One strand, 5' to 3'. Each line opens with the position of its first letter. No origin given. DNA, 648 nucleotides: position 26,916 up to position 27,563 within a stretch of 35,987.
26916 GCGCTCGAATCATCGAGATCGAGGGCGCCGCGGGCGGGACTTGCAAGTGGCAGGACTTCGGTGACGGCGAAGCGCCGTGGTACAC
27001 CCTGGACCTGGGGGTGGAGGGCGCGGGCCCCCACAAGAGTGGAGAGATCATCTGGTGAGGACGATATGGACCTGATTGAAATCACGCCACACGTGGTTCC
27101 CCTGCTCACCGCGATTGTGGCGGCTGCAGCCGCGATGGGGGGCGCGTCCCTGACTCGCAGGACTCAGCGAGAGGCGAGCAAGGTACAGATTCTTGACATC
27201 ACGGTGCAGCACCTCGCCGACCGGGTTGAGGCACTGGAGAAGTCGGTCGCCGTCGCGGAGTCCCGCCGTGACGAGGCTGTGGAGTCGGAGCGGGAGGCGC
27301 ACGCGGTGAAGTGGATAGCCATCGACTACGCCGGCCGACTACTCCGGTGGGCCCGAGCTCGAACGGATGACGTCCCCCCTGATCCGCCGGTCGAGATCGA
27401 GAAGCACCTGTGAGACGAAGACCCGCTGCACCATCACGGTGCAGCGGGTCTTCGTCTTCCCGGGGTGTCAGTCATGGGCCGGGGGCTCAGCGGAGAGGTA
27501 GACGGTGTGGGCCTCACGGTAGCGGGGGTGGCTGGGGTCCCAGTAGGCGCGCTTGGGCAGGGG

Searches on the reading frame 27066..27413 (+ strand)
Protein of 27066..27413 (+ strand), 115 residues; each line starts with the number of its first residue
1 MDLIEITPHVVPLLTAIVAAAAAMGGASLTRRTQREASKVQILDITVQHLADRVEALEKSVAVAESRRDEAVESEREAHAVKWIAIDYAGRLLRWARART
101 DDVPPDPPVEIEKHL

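Call 69: search_protein_families(library=phrogs, proteins=[window:27066-27413:+], max_evalue=0.001)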
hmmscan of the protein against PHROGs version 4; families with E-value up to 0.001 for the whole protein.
window:27066-27413:+ (115 aa): 3 families
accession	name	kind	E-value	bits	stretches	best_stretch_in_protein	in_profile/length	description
phrog_3413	-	unknown function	7.6e-07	30.5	1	19-112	14-103/106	-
phrog_2658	-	other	0.00019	22.7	1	10-80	12-86/126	hol-like chemotaxis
phrog_1397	-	unknown function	0.0004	21.6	1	4-112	4-115/116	-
